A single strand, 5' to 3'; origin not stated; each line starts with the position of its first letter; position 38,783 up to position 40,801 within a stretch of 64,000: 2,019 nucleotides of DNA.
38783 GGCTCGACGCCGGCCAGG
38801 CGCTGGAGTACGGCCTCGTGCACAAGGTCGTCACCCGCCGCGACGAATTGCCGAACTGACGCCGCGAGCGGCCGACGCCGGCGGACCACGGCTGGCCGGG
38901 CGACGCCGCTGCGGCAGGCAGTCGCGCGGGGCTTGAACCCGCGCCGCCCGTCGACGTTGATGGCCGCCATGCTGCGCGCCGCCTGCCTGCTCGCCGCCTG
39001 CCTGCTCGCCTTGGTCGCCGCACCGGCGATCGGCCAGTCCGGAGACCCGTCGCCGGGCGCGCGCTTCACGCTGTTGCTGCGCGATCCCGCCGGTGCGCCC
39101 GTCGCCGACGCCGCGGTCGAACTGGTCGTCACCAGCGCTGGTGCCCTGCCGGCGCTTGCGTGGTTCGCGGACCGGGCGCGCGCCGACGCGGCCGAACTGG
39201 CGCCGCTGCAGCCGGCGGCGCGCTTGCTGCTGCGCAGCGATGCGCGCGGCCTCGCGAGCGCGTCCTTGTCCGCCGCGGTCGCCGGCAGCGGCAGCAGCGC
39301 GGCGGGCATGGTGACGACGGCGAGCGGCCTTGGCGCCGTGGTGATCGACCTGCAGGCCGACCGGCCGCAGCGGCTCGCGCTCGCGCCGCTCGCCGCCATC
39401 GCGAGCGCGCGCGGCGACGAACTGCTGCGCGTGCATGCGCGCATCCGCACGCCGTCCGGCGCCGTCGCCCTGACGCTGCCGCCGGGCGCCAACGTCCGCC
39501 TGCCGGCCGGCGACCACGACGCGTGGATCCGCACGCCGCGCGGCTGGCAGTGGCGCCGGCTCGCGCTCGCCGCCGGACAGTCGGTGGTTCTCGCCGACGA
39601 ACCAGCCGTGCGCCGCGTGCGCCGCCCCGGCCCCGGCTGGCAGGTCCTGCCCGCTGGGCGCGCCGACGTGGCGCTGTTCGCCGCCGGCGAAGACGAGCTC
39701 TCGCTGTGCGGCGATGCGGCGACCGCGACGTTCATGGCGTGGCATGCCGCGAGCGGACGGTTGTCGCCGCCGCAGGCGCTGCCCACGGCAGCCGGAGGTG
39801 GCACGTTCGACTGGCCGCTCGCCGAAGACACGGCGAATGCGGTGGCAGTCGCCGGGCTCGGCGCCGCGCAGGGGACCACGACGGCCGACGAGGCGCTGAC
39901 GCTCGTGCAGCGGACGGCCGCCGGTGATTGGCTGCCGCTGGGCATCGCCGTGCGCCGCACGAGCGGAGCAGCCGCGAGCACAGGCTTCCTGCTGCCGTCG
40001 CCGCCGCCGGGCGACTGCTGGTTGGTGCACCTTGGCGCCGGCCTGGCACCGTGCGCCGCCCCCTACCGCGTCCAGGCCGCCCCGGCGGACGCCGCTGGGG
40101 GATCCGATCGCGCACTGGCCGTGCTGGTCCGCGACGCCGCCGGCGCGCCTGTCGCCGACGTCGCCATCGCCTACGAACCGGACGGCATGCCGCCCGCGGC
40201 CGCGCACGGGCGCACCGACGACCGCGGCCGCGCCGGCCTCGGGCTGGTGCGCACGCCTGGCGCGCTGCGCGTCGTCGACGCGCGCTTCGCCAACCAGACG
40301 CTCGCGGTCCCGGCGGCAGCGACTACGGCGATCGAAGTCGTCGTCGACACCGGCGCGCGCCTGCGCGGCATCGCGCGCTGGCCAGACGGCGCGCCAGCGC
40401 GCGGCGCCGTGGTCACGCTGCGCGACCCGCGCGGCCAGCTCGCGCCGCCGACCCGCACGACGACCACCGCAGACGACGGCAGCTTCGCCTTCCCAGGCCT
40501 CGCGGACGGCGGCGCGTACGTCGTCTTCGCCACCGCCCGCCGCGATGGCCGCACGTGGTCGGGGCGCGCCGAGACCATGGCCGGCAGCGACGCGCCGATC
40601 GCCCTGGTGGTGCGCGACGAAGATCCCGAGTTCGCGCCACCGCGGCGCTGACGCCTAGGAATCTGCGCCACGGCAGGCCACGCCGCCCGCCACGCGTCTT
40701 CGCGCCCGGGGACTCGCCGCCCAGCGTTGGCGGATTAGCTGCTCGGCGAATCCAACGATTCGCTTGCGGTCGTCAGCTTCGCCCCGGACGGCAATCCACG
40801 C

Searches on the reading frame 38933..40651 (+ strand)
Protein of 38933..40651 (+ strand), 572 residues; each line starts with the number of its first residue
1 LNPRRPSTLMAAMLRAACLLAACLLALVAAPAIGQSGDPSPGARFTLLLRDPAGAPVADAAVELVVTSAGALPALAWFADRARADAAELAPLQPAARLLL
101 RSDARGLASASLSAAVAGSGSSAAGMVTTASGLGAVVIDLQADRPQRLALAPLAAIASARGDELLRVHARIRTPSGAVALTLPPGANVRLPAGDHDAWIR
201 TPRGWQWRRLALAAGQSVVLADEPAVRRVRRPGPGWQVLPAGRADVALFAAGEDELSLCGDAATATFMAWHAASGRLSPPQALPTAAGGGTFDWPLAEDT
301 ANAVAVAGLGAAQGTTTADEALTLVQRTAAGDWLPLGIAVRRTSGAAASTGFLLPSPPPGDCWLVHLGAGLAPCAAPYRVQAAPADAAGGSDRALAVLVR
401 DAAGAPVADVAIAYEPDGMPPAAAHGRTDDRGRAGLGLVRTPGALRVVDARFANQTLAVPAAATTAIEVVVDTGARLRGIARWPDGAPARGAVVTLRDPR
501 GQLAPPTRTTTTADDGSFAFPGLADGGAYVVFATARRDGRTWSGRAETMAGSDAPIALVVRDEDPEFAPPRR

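Call 3: search_protein_families(library=pfam, proteins=[window:38933-40651:+], max_evalue=0.1)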
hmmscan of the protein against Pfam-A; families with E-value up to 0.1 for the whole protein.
window:38933-40651:+ (572 aa): 3 families
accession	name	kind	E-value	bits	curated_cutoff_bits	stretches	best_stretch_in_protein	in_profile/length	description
PF13620.12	CarboxypepD_reg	-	6.4e-12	46.1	32.3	1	477-536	2-57/82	Carboxypeptidase regulatory-like domain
PF02369.22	Big_1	-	2.2e-09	37.7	34.9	1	384-457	10-85/93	Bacterial Ig-like domain (group 1)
PF17210.9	SdrD_B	-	0.0023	18.5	29.7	1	489-536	24-68/112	SdrD B-like domain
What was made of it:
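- Checked: Downstream is a convergent Big_1/CarboxypepD_reg protein at 38933-40651 (call 3).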
